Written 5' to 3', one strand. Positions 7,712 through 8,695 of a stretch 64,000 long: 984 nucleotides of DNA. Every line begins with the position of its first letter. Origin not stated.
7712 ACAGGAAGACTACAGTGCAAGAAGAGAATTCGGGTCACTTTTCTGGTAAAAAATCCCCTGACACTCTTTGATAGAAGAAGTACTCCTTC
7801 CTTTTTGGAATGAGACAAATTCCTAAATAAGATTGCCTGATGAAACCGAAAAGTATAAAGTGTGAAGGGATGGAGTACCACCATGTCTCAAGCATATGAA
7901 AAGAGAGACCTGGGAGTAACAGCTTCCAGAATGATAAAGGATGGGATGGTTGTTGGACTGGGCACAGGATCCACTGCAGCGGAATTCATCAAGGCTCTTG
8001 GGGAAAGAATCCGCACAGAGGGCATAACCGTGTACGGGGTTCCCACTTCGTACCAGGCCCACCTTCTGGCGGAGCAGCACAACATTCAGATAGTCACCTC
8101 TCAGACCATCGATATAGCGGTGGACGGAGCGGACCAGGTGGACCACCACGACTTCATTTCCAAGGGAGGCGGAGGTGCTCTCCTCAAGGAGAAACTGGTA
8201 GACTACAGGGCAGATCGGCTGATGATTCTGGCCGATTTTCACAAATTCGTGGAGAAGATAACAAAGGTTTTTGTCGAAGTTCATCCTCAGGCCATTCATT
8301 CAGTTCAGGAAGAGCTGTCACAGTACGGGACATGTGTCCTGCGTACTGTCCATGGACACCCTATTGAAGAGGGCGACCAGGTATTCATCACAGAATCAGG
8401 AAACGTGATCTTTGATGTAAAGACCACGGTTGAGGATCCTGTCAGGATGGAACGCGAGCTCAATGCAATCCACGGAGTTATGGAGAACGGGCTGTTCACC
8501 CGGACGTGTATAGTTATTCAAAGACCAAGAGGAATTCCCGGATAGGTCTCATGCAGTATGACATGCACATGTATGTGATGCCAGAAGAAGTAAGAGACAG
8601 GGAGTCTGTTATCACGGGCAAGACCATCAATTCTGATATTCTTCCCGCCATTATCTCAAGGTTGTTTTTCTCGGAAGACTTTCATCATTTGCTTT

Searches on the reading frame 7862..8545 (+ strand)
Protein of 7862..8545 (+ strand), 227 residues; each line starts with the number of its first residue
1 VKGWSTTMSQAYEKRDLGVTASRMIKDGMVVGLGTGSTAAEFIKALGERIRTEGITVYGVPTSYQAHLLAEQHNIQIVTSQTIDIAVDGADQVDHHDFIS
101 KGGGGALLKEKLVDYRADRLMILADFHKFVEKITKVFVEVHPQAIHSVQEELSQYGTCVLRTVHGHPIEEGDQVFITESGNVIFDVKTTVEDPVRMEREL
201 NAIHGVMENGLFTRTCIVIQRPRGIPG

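Call 12: search_protein_families(library=pfam, proteins=[window:7862-8545:+], max_evalue=0.01)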
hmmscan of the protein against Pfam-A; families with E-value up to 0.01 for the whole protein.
window:7862-8545:+ (227 aa): 2 families
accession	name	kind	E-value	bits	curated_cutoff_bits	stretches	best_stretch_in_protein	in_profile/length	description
PF06026.20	Rib_5-P_isom_A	-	9.5e-42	143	26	1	59-216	2-163/173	Ribose 5-phosphate isomerase A (phosphoriboisomerase A)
PF00455.28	DeoRC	-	1.6e-07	31.9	31.8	1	10-77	2-65/160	DeoR C terminal sensor domain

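Call 40: find_homologous_proteins(query=window:7883-8542:+, max_evalue=1e-30)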
Query window:7883-8542:+ (220 aa): 1044 proteins with E <= 1e-30 among 8000 candidates; the best 120 are listed.
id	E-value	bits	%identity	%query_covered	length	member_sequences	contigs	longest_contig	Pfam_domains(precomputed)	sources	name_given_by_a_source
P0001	1.9e-140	484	100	100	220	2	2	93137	PF00455.29,PF06026.21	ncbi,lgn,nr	ncbi:MAG: ribose-5-phosphate isomerase RpiA [Theionarchaea archaeon]|nr:ribose-5-phosphate isomerase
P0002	7.9e-124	429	89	100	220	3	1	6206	PF00455.29,PF06026.21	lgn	-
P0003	4.0e-123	427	88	100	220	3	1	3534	PF00455.29,PF06026.21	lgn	-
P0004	5.1e-120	417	88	100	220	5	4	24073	PF00455.29,PF06026.21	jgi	jgi:ribose 5-phosphate isomerase A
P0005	2.3e-117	408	86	100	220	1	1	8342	PF00455.29,PF06026.21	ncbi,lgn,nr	ncbi:MAG: ribose 5-phosphate isomerase A [Theionarchaea archaeon]|nr:ribose 5-phosphate isomerase A 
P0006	4.2e-96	339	73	97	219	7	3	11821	PF00455.29,PF06026.21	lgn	-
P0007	5.1e-92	325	73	98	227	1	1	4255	PF00455.29,PF06026.21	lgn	-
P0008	2.2e-91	323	68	98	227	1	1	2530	PF00455.29,PF06026.21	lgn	-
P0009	3.0e-91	323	69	98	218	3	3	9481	PF00455.29,PF06026.21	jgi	jgi:ribose 5-phosphate isomerase A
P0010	5.3e-90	319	71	98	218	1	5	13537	PF00455.29,PF06026.21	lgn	-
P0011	6.2e-90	319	72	97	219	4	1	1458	PF00455.29,PF06026.21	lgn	-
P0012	1.6e-89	317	69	98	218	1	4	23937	PF00455.29,PF06026.21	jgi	jgi:ribose 5-phosphate isomerase A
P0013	2.6e-89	317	70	100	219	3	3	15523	PF00455.29,PF06026.21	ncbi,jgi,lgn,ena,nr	ncbi:MAG: hypothetical protein AYK18_14265 [Theionarchaea archaeon DG-70]|nr:MAG: hypothetical prote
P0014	3.6e-89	316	71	93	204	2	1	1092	PF06026.21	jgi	jgi:ribose 5-phosphate isomerase A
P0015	7.0e-89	315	71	98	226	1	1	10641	PF00455.29,PF06026.21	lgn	-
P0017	1.3e-88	314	69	98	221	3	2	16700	PF00455.29,PF06026.21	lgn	-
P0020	4.0e-88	313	67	99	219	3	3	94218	PF00455.29,PF06026.21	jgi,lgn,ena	jgi:ribose 5-phosphate isomerase A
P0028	1.1e-85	305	66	98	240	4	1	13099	PF00455.29,PF06026.21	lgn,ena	-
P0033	1.6e-83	298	66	99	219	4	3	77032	PF00455.29,PF06026.21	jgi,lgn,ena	-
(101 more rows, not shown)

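Call 41: find_encoding_contigs(protein=P0020, flank=10000, max_places=2)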
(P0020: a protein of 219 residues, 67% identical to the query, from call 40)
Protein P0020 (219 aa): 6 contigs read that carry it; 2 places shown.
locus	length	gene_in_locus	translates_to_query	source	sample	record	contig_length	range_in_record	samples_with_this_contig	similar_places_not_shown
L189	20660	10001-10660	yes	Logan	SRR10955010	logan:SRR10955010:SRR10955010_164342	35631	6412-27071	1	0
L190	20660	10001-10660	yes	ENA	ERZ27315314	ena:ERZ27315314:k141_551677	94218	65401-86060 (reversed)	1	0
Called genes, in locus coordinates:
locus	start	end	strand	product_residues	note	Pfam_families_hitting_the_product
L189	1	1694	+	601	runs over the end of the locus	PF02730:AFOR_N, PF01314:AFOR_C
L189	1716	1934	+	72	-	-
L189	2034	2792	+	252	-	PF03190:Thioredox_DsbH, PF00085:Thioredoxin, PF13098:Thioredoxin_2, PF13899:Thioredoxin_7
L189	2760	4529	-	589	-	PF05833:NFACT_N, PF05670:NFACT-R_1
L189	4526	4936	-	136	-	PF00085:Thioredoxin (weak), PF13899:Thioredoxin_7, PF03190:Thioredox_DsbH (weak), PF13098:Thioredoxin_2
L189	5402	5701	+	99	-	PF07381:EarA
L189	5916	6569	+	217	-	PF19094:EMC6_arch (weak)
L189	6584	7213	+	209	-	-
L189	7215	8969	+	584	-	PF04068:Fer4_RLI, PF02463:SMC_N, PF03215:Rad17 (faint), PF00005:ABC_tran, PF13304:AAA_21 (faint), PF00005:ABC_tran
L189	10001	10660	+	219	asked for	PF00455:DeoRC (weak), PF06026:Rib_5-P_isom_A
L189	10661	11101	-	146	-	-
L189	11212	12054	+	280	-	PF09822:ABC_transp_aux (faint), PF27016:TCAF_N (faint), PF23355:IFT52_GIFT (faint), PF14258:DUF4350 (weak)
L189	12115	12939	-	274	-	PF00795:CN_hydrolase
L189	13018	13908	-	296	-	PF02567:PhzC-PhzF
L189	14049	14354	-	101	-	-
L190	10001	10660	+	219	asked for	PF00455:DeoRC (weak), PF06026:Rib_5-P_isom_A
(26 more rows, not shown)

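Call 42: find_encoding_contigs(protein=P0033, flank=10000, max_places=2)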
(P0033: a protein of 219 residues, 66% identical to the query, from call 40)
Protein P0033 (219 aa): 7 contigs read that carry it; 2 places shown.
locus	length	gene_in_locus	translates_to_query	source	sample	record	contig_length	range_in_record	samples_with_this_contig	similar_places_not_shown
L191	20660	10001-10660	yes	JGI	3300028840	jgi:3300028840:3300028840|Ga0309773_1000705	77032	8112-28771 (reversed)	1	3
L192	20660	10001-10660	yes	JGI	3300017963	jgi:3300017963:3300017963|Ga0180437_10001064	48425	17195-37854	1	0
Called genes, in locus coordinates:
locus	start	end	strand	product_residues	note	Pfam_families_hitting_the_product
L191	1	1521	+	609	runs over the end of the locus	PF02730:AFOR_N, PF01314:AFOR_C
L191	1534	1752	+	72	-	-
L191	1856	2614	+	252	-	PF03190:Thioredox_DsbH, PF00085:Thioredoxin (weak), PF13098:Thioredoxin_2, PF13899:Thioredoxin_7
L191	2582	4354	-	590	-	PF05833:NFACT_N, PF05670:NFACT-R_1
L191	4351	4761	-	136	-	PF13899:Thioredoxin_7, PF03190:Thioredox_DsbH (weak), PF13098:Thioredoxin_2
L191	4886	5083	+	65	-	-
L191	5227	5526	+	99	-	PF07381:EarA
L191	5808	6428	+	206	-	-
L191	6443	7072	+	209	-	-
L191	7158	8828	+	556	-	PF00037:Fer4 (weak), PF02463:SMC_N (weak), PF00005:ABC_tran, PF13304:AAA_21 (faint), PF00005:ABC_tran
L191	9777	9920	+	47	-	-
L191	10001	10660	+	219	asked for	PF00455:DeoRC (weak), PF06026:Rib_5-P_isom_A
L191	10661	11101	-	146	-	-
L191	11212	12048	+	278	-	PF06283:ThuA (weak), PF09822:ABC_transp_aux (faint), PF23355:IFT52_GIFT (faint), PF27016:TCAF_N (faint), PF14258:DUF4350 (weak)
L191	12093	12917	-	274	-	PF00795:CN_hydrolase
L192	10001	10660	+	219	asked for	PF00455:DeoRC (weak), PF06026:Rib_5-P_isom_A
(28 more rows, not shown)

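Call 43: find_encoding_contigs(protein=P0013, flank=10000, max_places=2)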
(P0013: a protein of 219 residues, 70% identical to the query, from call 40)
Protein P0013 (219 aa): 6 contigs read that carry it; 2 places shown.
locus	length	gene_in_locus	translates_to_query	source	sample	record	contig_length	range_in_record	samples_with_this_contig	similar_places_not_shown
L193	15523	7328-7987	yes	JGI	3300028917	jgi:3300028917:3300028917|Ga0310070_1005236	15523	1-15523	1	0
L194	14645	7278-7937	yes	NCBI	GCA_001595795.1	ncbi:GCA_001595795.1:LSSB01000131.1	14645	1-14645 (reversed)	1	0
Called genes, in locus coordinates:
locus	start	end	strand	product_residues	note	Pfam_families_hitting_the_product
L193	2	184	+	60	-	?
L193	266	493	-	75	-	-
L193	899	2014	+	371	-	PF25924:MJECL33 (faint)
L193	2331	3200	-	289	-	PF19420:DDAH_eukar, PF02274:ADI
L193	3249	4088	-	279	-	PF14512:TM1586_NiRdase (faint), PF00881:Nitroreductase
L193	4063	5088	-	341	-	PF12746:GNAT_acetyltran, PF00583:Acetyltransf_1, PF13302:Acetyltransf_3 (weak), PF08445:FR47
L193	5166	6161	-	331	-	PF12715:Abhydrolase_7, PF01738:DLH, PF22244:GCE_fung (weak), PF00326:Peptidase_S9 (faint)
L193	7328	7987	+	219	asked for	PF00455:DeoRC, PF06026:Rib_5-P_isom_A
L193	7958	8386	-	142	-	-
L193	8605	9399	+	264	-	PF06283:ThuA (weak), PF09822:ABC_transp_aux (faint), PF23355:IFT52_GIFT (faint)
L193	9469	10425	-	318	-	PF13421:Band_7_1, PF01145:Band_7, PF17032:Zn_ribbon_15 (faint), PF12773:DZR, PF13240:Zn_Ribbon_1, PF13248:Zn_ribbon_3 (faint), PF24463:DUF7577 (faint), PF13240:Zn_Ribbon_1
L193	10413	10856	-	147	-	-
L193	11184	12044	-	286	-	PF02629:CoA_binding, PF13607:Succ_CoA_lig, PF00549:Ligase_CoA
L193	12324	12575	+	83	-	PF13620:CarboxypepD_reg (weak)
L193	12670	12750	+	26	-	-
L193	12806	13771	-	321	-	PF01844:HNH, PF14279:HNH_5 (weak)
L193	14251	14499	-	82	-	-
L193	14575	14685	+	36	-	-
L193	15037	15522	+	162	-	?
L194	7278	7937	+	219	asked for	PF00455:DeoRC, PF06026:Rib_5-P_isom_A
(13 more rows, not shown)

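Call 57: search_protein_families(library=phrogs, proteins=[L193:899-2014:+, L193:266-493:-], max_evalue=0.01)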
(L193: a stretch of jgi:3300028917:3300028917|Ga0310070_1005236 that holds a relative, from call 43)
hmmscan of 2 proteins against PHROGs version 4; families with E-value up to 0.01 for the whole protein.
L193:899-2014:+ (371 aa): 0 families

L193:266-493:- (75 aa): 0 families

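Call 58: search_protein_families(library=ncbifam, proteins=[L193:899-2014:+, L193:266-493:-], max_evalue=0.01)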
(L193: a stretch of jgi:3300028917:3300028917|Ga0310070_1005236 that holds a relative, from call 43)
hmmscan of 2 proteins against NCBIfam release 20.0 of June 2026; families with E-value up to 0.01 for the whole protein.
L193:899-2014:+ (371 aa): 0 families

L193:266-493:- (75 aa): 0 families

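Call 59: find_encoding_contigs(protein=P0004, flank=10000, max_places=3)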
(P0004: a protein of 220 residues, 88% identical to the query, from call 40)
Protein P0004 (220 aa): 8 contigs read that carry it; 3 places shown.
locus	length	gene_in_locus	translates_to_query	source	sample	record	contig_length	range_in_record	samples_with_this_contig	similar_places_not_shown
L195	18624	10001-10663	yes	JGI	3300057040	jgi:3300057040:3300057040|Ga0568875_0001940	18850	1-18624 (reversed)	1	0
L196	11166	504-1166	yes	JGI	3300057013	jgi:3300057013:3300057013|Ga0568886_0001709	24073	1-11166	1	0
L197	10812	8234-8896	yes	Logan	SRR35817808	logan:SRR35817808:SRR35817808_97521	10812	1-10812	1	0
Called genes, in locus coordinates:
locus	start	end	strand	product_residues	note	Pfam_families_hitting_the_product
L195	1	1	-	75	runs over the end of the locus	?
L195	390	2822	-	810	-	PF05124:S_layer_C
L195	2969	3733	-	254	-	PF27325:MJ0538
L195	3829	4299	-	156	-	PF00383:dCMP_cyt_deam_1, PF14437:MafB19-deam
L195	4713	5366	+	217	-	-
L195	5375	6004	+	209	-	-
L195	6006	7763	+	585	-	PF04068:Fer4_RLI, PF14697:Fer4_21 (faint), PF00037:Fer4 (weak), PF02463:SMC_N (weak), PF00005:ABC_tran, PF13304:AAA_21 (faint), PF00005:ABC_tran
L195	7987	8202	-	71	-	PF07719:TPR_2 (faint), PF13181:TPR_8 (faint), PF13374:TPR_10 (faint), PF13424:TPR_12, PF00515:TPR_1 (faint)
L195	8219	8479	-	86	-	-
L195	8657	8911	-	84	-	-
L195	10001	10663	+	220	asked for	PF00455:DeoRC (faint), PF06026:Rib_5-P_isom_A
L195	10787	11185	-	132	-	-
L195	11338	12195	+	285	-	PF09822:ABC_transp_aux (weak), PF23355:IFT52_GIFT (faint), PF27016:TCAF_N (faint), PF14258:DUF4350 (weak)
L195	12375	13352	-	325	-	PF13421:Band_7_1, PF01145:Band_7, PF17032:Zn_ribbon_15 (faint), PF12773:DZR, PF13240:Zn_Ribbon_1 (weak), PF24460:DUF7575 (faint), PF13240:Zn_Ribbon_1 (weak), PF13248:Zn_ribbon_3 (weak), +1 more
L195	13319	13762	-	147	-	-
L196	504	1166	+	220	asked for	PF00455:DeoRC (faint), PF06026:Rib_5-P_isom_A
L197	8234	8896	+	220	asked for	PF00455:DeoRC (faint), PF06026:Rib_5-P_isom_A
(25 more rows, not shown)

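Call 60: find_encoding_contigs(protein=P0012, flank=10000, max_places=3)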
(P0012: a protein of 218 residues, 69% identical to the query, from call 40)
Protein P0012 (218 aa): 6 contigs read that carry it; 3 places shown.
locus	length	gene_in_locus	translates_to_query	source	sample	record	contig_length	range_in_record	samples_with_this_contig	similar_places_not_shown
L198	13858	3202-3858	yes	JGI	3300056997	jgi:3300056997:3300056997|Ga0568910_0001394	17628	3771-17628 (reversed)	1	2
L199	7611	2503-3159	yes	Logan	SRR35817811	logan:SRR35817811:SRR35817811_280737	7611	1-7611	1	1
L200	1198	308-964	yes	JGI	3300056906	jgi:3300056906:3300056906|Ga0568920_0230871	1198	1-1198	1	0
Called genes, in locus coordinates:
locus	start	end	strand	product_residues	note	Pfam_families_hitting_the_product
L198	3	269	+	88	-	?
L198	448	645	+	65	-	-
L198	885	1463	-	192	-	-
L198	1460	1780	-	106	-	-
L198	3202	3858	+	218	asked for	PF00455:DeoRC (weak), PF06026:Rib_5-P_isom_A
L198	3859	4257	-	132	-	-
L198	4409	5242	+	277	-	PF09822:ABC_transp_aux, PF23355:IFT52_GIFT (faint), PF06283:ThuA (weak), PF27016:TCAF_N (faint), PF14258:DUF4350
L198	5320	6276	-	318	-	PF13421:Band_7_1, PF01145:Band_7, PF17032:Zn_ribbon_15 (faint), PF12773:DZR, PF13240:Zn_Ribbon_1 (weak), PF13248:Zn_ribbon_3 (faint), PF13240:Zn_Ribbon_1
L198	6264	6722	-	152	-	-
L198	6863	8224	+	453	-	PF04894:Nre_N, PF04895:Nre_C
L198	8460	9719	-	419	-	PF03215:Rad17 (faint), PF00004:AAA, PF13401:AAA_22 (faint), PF25361:AAA_lid_RFC1 (faint), PF21960:RCF1-5-like_lid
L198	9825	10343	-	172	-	PF00293:NUDIX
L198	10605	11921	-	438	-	PF00266:Aminotran_5, PF22580:KYNU_C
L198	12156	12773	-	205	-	PF00210:Ferritin, PF02915:Rubrerythrin, PF21349:RUBY_RBDX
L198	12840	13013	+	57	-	-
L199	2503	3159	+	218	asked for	PF00455:DeoRC (weak), PF06026:Rib_5-P_isom_A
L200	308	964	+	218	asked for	PF00455:DeoRC (weak), PF06026:Rib_5-P_isom_A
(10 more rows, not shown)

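Call 61: find_encoding_contigs(protein=P0017, flank=10000, max_places=2)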
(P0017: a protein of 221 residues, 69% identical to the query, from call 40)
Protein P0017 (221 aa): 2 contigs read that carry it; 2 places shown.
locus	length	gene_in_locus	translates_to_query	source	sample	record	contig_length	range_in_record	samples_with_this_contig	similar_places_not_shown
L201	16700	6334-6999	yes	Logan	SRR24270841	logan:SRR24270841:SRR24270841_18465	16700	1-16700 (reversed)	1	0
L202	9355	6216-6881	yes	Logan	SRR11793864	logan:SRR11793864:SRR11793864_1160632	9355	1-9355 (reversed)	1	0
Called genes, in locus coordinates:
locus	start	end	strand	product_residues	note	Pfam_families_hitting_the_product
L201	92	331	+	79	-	-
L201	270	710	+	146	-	PF13650:Asp_protease_2, PF13975:gag-asp_proteas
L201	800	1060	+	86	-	PF04014:MazE_antitoxin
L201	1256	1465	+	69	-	PF01850:PIN (weak)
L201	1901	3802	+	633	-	-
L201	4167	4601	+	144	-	-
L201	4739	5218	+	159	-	-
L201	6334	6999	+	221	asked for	PF00455:DeoRC (weak), PF06026:Rib_5-P_isom_A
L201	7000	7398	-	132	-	-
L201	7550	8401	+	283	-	PF09822:ABC_transp_aux (weak), PF27016:TCAF_N (faint), PF06283:ThuA (weak), PF23355:IFT52_GIFT (weak), PF14258:DUF4350 (weak)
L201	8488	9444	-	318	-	PF13421:Band_7_1, PF01145:Band_7, PF17032:Zn_ribbon_15 (faint), PF10571:UPF0547 (faint), PF12773:DZR, PF13240:Zn_Ribbon_1 (weak), PF13248:Zn_ribbon_3 (faint), PF13240:Zn_Ribbon_1 (weak), +2 more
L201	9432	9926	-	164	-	-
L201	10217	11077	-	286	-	PF02629:CoA_binding, PF13607:Succ_CoA_lig, PF00549:Ligase_CoA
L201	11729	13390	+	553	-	PF00501:AMP-binding, PF13193:AMP-binding_C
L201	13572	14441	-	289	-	PF17835:NOG1_N, PF01926:MMR_HSR1, PF02421:FeoB_N, PF06858:NOG1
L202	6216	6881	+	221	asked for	PF00455:DeoRC (weak), PF06026:Rib_5-P_isom_A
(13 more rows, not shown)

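Call 87: find_encoding_contigs(protein=P0006, flank=10000, max_places=2)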
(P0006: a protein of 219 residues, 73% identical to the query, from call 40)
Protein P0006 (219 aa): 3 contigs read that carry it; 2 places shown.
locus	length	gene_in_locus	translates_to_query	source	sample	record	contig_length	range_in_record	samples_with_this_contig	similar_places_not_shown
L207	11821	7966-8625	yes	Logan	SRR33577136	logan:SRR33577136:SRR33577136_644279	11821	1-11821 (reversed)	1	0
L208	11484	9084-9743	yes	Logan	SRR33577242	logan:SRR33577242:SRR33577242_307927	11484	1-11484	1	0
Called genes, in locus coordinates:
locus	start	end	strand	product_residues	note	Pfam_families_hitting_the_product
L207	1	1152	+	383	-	?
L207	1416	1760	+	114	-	PF07381:EarA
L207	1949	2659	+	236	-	-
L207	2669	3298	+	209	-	PF03954:Lectin_N (weak)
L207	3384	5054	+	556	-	PF00037:Fer4 (weak), PF02463:SMC_N (weak), PF00005:ABC_tran, PF13304:AAA_21 (faint), PF00005:ABC_tran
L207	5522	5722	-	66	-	-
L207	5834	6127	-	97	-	PF01638:HxlR (weak)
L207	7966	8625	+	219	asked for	PF00455:DeoRC (weak), PF06026:Rib_5-P_isom_A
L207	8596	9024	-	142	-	-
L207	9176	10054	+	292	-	PF09822:ABC_transp_aux (weak), PF27016:TCAF_N (faint), PF06283:ThuA (weak), PF23355:IFT52_GIFT (faint), PF14258:DUF4350 (weak)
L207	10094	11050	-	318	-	PF13421:Band_7_1, PF01145:Band_7, PF17032:Zn_ribbon_15 (faint), PF12773:DZR, PF24463:DUF7577 (faint), PF13240:Zn_Ribbon_1, PF13248:Zn_ribbon_3 (weak)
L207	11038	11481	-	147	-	-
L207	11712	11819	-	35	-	?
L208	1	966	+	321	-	?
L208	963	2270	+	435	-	PF00483:NTP_transferase, PF12804:NTP_transf_3, PF25087:GMPPB_C (faint), PF25084:LbH_EIF2B (faint), PF00132:Hexapep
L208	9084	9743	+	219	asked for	PF00455:DeoRC (weak), PF06026:Rib_5-P_isom_A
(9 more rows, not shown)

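Call 88: find_encoding_contigs(protein=P0010, flank=10000, max_places=3)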
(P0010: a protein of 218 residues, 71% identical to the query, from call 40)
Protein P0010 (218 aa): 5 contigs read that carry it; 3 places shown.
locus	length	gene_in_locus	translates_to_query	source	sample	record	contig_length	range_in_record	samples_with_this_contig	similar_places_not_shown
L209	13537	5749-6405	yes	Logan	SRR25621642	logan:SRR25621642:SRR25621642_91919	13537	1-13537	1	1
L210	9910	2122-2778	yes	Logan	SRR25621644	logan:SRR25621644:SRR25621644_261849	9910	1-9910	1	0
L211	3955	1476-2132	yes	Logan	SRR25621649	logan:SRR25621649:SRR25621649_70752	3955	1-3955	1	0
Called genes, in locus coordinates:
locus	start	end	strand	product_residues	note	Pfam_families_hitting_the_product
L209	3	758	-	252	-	?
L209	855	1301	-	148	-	PF00383:dCMP_cyt_deam_1, PF14437:MafB19-deam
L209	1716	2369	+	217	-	-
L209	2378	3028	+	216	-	PF26052:BRE1B (faint)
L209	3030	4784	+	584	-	PF04068:Fer4_RLI, PF14697:Fer4_21 (weak), PF00037:Fer4 (weak), PF02463:SMC_N (weak), PF00005:ABC_tran, PF13304:AAA_21 (faint), PF00005:ABC_tran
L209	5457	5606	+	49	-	-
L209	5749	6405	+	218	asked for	PF00455:DeoRC, PF06026:Rib_5-P_isom_A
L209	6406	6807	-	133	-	-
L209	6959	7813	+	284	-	PF06283:ThuA, PF23355:IFT52_GIFT (faint), PF09822:ABC_transp_aux (weak), PF27016:TCAF_N (faint), PF14258:DUF4350 (weak)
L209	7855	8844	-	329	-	PF13421:Band_7_1, PF01145:Band_7, PF17032:Zn_ribbon_15 (faint), PF10571:UPF0547 (faint), PF12773:DZR, PF13240:Zn_Ribbon_1, PF13240:Zn_Ribbon_1 (weak), PF13248:Zn_ribbon_3 (weak), +3 more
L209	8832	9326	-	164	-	-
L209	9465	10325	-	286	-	PF02629:CoA_binding, PF13607:Succ_CoA_lig, PF00549:Ligase_CoA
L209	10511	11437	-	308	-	PF17835:NOG1_N, PF01926:MMR_HSR1, PF02421:FeoB_N, PF06858:NOG1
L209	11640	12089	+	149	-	-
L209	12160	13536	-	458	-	?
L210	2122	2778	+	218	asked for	PF00455:DeoRC, PF06026:Rib_5-P_isom_A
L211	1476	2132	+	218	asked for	PF00455:DeoRC, PF06026:Rib_5-P_isom_A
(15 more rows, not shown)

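Call 89: find_encoding_contigs(protein=P0028, flank=10000, max_places=2)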
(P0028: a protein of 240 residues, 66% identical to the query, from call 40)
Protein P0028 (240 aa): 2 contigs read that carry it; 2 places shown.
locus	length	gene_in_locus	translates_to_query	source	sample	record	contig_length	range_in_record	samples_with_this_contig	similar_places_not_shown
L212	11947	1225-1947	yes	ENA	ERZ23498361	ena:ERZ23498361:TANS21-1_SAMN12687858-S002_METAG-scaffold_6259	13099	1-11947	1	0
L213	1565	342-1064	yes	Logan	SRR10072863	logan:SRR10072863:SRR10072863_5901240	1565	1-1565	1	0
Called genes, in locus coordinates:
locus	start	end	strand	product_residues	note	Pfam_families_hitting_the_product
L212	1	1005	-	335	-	?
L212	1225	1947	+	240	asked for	PF00455:DeoRC (weak), PF06026:Rib_5-P_isom_A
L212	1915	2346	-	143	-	-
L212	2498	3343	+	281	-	PF06283:ThuA (weak), PF09822:ABC_transp_aux (faint), PF23355:IFT52_GIFT (faint), PF27016:TCAF_N (faint)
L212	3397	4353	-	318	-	PF13421:Band_7_1, PF01145:Band_7, PF17032:Zn_ribbon_15 (faint), PF12773:DZR, PF13240:Zn_Ribbon_1 (weak), PF24463:DUF7577 (faint), PF13240:Zn_Ribbon_1 (weak), PF13248:Zn_ribbon_3 (weak)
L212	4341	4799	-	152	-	-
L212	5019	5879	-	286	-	PF02629:CoA_binding, PF13607:Succ_CoA_lig, PF00549:Ligase_CoA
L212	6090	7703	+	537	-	PF13620:CarboxypepD_reg, PF05911:FPP (weak), PF24161:CCDC39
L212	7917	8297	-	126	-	-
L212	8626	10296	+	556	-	PF00501:AMP-binding, PF13193:AMP-binding_C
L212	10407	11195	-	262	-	PF01625:PMSR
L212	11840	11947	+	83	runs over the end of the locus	-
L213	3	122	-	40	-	?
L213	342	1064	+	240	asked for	PF00455:DeoRC (weak), PF06026:Rib_5-P_isom_A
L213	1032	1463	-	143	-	-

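Call 121: find_encoding_contigs(protein=P0005, flank=10000, max_places=2)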
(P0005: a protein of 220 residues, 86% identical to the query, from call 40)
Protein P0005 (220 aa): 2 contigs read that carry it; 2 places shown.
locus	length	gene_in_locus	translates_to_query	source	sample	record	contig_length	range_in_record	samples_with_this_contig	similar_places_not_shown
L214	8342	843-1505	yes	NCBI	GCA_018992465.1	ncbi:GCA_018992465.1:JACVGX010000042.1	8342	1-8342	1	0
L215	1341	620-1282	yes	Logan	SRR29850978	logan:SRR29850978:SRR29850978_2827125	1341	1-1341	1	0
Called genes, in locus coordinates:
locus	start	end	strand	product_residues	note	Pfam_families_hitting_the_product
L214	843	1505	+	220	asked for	PF00455:DeoRC (weak), PF06026:Rib_5-P_isom_A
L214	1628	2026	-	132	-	-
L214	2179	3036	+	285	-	PF23355:IFT52_GIFT (faint), PF14258:DUF4350 (weak)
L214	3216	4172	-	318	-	PF13421:Band_7_1, PF01145:Band_7, PF17032:Zn_ribbon_15 (faint), PF12773:DZR, PF13240:Zn_Ribbon_1 (weak), PF24460:DUF7575 (faint), PF13240:Zn_Ribbon_1, PF13248:Zn_ribbon_3 (weak), +1 more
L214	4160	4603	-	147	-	-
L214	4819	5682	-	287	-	PF02629:CoA_binding, PF13607:Succ_CoA_lig, PF00549:Ligase_CoA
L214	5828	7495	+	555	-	PF00501:AMP-binding, PF13193:AMP-binding_C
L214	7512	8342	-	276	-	PF17835:NOG1_N, PF00025:Arf, PF00009:GTP_EFTU, PF00071:Ras (weak), PF01926:MMR_HSR1, PF02421:FeoB_N, PF09439:SRPRB (weak), PF06858:NOG1, +1 more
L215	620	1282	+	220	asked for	PF00455:DeoRC (weak), PF06026:Rib_5-P_isom_A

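Call 122: find_encoding_contigs(protein=P0002, flank=10000, max_places=2)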
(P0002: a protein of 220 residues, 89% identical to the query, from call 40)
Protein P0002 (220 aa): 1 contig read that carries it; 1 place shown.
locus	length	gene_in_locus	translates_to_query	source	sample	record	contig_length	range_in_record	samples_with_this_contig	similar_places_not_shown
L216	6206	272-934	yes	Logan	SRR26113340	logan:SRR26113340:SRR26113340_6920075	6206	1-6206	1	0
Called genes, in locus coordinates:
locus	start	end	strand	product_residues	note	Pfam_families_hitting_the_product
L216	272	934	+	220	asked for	PF00455:DeoRC (weak), PF06026:Rib_5-P_isom_A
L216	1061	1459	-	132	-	-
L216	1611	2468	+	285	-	PF09822:ABC_transp_aux (weak), PF23355:IFT52_GIFT (faint), PF27016:TCAF_N (faint)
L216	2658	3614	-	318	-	PF13421:Band_7_1, PF01145:Band_7, PF17032:Zn_ribbon_15 (faint), PF12773:DZR, PF13240:Zn_Ribbon_1 (weak), PF13248:Zn_ribbon_3 (faint), PF24460:DUF7575 (faint), PF13240:Zn_Ribbon_1 (weak), +1 more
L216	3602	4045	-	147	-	-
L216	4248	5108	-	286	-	PF02629:CoA_binding, PF13607:Succ_CoA_lig, PF00549:Ligase_CoA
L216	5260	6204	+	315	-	?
